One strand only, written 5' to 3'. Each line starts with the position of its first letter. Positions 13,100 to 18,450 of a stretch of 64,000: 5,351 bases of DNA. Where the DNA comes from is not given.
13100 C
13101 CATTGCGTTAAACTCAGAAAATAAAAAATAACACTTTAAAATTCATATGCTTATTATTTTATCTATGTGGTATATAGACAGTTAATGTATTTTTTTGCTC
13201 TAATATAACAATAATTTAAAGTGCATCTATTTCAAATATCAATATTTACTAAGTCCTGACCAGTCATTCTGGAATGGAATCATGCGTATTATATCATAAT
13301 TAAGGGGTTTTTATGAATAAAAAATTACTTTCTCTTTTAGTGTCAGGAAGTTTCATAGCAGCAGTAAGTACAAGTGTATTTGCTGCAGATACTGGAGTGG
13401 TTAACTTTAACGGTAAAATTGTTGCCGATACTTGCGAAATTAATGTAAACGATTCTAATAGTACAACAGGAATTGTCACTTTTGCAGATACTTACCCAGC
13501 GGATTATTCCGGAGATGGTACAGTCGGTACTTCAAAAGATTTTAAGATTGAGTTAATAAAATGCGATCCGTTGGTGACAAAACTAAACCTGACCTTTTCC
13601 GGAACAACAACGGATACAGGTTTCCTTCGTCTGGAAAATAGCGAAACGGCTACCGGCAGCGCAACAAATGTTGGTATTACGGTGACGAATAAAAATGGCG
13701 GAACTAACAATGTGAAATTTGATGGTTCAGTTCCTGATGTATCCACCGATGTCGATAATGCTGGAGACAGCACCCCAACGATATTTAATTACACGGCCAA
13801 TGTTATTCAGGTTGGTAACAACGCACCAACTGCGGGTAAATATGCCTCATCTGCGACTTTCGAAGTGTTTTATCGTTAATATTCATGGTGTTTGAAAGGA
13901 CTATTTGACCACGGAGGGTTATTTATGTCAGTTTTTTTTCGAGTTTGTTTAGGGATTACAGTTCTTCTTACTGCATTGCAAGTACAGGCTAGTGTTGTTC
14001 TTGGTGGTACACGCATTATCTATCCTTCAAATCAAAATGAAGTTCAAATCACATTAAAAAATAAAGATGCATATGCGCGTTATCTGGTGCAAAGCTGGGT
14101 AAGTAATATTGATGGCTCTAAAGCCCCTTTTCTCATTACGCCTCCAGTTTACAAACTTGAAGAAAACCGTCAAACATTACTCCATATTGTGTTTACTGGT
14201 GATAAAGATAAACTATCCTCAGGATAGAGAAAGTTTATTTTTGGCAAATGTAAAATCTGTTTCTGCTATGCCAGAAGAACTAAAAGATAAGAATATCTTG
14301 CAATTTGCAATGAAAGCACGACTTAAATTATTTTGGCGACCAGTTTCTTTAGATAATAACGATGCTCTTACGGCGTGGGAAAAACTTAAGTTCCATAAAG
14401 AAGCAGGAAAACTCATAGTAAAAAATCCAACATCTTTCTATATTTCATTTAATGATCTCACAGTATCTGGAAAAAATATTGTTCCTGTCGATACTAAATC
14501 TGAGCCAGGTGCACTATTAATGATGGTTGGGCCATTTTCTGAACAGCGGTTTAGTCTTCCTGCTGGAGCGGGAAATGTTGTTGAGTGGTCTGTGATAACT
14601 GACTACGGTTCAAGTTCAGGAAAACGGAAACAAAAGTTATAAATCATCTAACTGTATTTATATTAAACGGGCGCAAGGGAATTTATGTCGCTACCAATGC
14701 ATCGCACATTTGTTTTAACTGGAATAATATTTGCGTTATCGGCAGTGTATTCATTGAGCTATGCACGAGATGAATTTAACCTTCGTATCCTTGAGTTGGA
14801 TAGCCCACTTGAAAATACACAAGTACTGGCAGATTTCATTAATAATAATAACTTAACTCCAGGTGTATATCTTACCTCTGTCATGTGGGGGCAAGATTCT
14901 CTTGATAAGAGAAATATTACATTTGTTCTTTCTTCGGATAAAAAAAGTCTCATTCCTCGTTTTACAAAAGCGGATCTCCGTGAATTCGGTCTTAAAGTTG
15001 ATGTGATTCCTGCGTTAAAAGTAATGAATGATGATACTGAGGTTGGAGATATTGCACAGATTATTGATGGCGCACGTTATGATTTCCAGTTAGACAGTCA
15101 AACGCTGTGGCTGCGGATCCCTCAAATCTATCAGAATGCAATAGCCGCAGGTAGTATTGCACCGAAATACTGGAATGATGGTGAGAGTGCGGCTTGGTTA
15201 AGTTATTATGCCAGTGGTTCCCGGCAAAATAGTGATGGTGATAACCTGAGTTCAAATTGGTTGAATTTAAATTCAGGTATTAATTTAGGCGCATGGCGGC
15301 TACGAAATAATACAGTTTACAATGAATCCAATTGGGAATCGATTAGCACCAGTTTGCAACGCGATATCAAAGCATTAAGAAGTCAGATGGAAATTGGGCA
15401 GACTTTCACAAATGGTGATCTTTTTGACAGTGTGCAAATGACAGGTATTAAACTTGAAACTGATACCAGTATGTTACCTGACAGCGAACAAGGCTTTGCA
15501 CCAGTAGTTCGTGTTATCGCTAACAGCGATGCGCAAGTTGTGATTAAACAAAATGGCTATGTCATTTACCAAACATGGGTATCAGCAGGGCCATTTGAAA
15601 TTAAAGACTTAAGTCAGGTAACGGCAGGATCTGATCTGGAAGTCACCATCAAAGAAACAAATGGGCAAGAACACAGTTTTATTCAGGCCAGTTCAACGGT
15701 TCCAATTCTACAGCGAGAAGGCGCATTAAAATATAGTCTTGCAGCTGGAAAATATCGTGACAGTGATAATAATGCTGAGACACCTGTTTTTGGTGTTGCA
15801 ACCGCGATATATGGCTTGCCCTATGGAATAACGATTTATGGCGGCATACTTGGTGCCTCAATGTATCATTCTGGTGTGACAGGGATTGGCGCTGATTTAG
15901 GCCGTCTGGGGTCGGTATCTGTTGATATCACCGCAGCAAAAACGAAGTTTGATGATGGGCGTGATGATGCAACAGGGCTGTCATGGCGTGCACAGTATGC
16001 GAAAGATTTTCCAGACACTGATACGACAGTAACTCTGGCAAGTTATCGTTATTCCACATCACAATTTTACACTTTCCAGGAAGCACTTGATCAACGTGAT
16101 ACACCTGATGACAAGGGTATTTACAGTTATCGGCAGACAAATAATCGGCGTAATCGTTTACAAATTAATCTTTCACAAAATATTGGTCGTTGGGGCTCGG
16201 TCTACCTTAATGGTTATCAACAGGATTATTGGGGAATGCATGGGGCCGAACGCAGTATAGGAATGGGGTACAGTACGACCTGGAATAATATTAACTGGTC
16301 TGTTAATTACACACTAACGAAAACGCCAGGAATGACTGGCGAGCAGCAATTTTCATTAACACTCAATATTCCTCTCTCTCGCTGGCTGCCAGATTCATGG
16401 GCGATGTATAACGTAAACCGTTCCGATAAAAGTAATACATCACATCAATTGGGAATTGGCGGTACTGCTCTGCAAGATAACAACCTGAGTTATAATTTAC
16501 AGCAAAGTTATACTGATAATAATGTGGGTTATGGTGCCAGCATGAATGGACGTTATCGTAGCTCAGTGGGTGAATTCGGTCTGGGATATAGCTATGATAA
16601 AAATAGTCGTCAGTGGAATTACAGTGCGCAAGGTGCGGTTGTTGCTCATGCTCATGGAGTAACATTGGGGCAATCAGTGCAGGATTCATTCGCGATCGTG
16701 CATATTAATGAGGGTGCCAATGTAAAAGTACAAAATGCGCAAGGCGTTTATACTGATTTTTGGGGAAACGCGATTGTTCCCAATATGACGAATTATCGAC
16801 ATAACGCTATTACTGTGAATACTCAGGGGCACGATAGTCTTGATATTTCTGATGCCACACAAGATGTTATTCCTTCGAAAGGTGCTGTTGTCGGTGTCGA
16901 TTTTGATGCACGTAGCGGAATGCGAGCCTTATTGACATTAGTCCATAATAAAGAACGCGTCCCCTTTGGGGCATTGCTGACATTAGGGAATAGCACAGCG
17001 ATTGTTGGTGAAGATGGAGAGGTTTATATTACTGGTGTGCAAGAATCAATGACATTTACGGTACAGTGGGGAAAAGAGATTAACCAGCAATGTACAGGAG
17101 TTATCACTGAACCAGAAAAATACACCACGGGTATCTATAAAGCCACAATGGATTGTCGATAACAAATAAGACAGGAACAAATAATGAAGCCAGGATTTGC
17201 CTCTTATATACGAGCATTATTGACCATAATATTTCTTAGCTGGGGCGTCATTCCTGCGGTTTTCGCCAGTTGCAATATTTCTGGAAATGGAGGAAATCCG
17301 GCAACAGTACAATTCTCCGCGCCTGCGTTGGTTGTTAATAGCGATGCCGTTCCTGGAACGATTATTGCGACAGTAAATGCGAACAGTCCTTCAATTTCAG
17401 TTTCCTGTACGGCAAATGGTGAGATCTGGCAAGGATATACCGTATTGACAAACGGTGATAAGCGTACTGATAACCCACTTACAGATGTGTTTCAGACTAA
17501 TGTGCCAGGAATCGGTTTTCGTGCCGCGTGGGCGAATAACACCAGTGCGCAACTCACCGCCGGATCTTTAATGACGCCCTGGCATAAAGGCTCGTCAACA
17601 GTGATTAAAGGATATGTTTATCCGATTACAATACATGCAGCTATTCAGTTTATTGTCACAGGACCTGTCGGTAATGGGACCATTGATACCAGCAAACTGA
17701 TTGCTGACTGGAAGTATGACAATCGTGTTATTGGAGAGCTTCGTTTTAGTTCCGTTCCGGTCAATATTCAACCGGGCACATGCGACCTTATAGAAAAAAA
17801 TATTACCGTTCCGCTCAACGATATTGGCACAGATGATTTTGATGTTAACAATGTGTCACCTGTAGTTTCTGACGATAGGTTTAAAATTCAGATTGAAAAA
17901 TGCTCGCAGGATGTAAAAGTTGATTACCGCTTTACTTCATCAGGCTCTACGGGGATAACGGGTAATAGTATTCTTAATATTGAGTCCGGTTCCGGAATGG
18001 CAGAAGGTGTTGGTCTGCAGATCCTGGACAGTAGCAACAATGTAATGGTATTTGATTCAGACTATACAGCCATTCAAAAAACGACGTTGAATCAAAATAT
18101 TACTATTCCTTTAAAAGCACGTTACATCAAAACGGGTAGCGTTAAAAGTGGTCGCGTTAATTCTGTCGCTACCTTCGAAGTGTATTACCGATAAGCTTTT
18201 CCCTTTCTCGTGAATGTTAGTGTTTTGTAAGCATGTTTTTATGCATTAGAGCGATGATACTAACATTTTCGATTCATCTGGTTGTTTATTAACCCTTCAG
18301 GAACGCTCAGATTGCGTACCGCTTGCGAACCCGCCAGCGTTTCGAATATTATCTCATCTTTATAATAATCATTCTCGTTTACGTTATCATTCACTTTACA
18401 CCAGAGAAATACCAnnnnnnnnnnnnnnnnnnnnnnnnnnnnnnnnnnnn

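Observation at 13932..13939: T8 homopolymer inside codons 3-5 of the fimbrial chaperone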

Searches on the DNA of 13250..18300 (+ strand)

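Call 3: search_dna_similar(query=window:13250-18300:+, collection=ecoli_genomes, mode=near, max_rows=30)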
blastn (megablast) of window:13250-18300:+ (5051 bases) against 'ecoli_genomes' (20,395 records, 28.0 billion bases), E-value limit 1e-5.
Records with a match: 574; places in all: 575; records where one place covers at least 80% of the query: 571.
Genomes with a match: 574 of 5426; with a place that covers at least 80% of the query: 571. Places per genome that has any: lowest 1, median 1, highest 2. On chromosomes: 575 places; on plasmids: 0.
Best place of each record, by identity: >=99% 4; 90-95% 567; 80-90% 3.
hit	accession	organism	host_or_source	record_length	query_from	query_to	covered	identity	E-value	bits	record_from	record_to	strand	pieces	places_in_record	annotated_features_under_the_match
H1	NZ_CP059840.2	Escherichia coli strain E2348/69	Homo sapiens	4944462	1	5051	100%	100.0%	0e+0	9328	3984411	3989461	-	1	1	fimbria/pilus outer membrane usher protein | fimbrial protein (x2) | fimbrial biogenesis chaperone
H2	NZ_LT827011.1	Escherichia coli O127:H6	Homo sapiens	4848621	1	5051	100%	100.0%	0e+0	9328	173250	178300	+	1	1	fimbria/pilus outer membrane usher protein | fimbrial protein (x2) | fimbrial biogenesis chaperone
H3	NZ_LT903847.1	Escherichia coli O127:H6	Homo sapiens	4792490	1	5051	100%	100.0%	0e+0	9328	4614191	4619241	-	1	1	fimbria/pilus outer membrane usher protein | fimbrial protein (x2) | fimbrial biogenesis chaperone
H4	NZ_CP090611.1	Escherichia coli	pig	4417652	1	5051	100%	99.9%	0e+0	9287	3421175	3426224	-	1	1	fimbria/pilus outer membrane usher protein | fimbrial protein (x2) | molecular chaperone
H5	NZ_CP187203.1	Escherichia coli strain 21AR0275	Homo sapiens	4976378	2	5050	100%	92.8%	0e+0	7330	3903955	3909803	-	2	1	fimbria/pilus outer membrane usher protein | fimbrial protein (x2) | fimbrial biogenesis chaperone | IS1 family transposase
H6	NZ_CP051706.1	Escherichia coli strain SCU-124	Homo sapiens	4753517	2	5050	100%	92.7%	0e+0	7286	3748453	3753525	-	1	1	fimbria/pilus outer membrane usher protein | fimbrial protein (x2) | fimbrial biogenesis chaperone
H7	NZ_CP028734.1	Escherichia coli strain A42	Antechinus swainsonii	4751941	2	5050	100%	92.7%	0e+0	7278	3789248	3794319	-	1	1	fimbria/pilus outer membrane usher protein | fimbrial protein (x2) | fimbrial biogenesis chaperone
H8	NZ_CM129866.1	Escherichia coli strain PM06121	seawater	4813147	2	5050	100%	92.7%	0e+0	7278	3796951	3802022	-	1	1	fimbria/pilus outer membrane usher protein | fimbrial protein (x2) | fimbrial biogenesis chaperone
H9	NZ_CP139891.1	Escherichia coli strain ECO20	Homo sapiens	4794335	2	5050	100%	92.6%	0e+0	7273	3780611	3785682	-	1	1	fimbria/pilus outer membrane usher protein | fimbrial protein (x2) | fimbrial biogenesis chaperone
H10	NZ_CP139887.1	Escherichia coli strain ECO21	Homo sapiens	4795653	2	5050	100%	92.6%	0e+0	7273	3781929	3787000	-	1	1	fimbria/pilus outer membrane usher protein | fimbrial protein (x2) | fimbrial biogenesis chaperone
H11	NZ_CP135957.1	Escherichia coli strain MS1657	Gallus gallus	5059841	2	5050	100%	92.6%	0e+0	7273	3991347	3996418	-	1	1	fimbria/pilus outer membrane usher protein | fimbrial protein (x2) | molecular chaperone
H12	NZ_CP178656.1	Escherichia coli strain VTB96929v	Chicken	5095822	2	5050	100%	92.6%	0e+0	7273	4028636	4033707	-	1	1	fimbria/pilus outer membrane usher protein | fimbrial protein (x2) | fimbrial biogenesis chaperone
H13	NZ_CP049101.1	Escherichia coli strain EC28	Homo sapiens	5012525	2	5050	100%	92.6%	0e+0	7267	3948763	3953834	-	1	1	fimbria/pilus outer membrane usher protein | fimbrial protein (x2) | fimbrial biogenesis chaperone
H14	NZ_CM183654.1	Escherichia coli strain GmM077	Homo sapiens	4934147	2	5050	100%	92.5%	0e+0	7245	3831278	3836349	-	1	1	fimbria/pilus outer membrane usher protein | fimbrial protein (x2) | fimbrial biogenesis chaperone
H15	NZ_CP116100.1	Escherichia coli strain DETEC-P881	ICU patient oral swab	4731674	2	5050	100%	92.5%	0e+0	7239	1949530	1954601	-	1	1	fimbria/pilus outer membrane usher protein | fimbrial protein (x2) | molecular chaperone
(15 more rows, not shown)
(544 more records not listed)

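Call 5: get_annotated_region(hit=H1, flank=1500)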
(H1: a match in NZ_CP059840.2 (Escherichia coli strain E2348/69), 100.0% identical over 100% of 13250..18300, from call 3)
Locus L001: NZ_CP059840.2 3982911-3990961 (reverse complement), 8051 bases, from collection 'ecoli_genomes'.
description: Escherichia coli strain E2348/69 chromosome, complete genome
organism: Escherichia coli strain E2348/69 (NCBI taxid 562)
replicon: chromosome; assembly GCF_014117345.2
host: Homo sapiens; source: stool; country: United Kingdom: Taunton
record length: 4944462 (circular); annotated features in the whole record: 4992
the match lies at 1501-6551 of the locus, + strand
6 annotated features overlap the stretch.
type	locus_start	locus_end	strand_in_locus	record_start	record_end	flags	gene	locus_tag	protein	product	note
CDS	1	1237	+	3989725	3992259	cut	mrcB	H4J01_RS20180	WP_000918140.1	bifunctional glycosyl transferase/transpeptidase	-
CDS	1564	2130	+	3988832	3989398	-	-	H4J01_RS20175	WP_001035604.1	fimbrial protein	-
CDS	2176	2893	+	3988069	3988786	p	-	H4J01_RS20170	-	fimbrial biogenesis chaperone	frameshifted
CDS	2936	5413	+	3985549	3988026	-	-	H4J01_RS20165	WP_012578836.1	fimbria/pilus outer membrane usher protein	-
CDS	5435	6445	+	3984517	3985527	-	-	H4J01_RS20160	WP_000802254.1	fimbrial protein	-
CDS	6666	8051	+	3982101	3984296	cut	fhuA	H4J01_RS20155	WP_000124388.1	ferrichrome porin FhuA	-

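Call 6: get_annotated_region(hit=H4, flank=1500)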
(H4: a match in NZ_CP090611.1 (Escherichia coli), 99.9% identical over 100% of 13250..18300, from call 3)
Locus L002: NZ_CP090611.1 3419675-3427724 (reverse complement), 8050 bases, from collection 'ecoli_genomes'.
description: Escherichia coli isolate DCE7 chromosome, complete genome
organism: Escherichia coli (NCBI taxid 562)
replicon: chromosome; assembly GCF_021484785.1
host: pig; source: lung; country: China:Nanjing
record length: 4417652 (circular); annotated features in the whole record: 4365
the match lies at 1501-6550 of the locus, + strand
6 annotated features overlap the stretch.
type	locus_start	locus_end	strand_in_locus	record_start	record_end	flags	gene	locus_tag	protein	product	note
CDS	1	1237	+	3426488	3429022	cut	mrcB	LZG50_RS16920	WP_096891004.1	bifunctional glycosyl transferase/transpeptidase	-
CDS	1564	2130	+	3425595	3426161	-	-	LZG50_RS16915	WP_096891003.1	fimbrial protein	-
CDS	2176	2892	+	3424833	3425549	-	-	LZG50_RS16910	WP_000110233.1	molecular chaperone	-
CDS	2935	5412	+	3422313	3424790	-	-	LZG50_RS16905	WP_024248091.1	fimbria/pilus outer membrane usher protein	-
CDS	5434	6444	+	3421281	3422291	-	-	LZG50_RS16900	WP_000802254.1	fimbrial protein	-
CDS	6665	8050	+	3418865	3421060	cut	fhuA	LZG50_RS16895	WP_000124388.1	ferrichrome porin FhuA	-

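Call 7: get_annotated_region(hit=H6, flank=1500)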
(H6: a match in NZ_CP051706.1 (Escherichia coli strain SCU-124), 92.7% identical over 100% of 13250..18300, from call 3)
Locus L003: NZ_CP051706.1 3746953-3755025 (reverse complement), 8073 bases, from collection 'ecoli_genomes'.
description: Escherichia coli strain SCU-124 chromosome, complete genome
organism: Escherichia coli strain SCU-124 (NCBI taxid 562)
replicon: chromosome; assembly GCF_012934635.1
host: Homo sapiens; source: rectal swab from healthy college student; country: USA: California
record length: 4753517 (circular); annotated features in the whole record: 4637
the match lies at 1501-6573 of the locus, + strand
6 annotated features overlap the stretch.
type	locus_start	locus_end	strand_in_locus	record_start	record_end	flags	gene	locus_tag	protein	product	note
CDS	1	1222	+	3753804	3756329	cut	mrcB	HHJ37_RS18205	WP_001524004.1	bifunctional glycosyl transferase/transpeptidase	-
CDS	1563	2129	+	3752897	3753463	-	-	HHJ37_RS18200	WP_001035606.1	fimbrial protein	-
CDS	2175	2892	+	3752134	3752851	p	-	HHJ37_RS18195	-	fimbrial biogenesis chaperone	frameshifted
CDS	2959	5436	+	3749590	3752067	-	-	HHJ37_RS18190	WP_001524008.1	fimbria/pilus outer membrane usher protein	-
CDS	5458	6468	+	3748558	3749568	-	-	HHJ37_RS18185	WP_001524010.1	fimbrial protein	-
CDS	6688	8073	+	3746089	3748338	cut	fhuA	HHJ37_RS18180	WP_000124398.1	ferrichrome porin FhuA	-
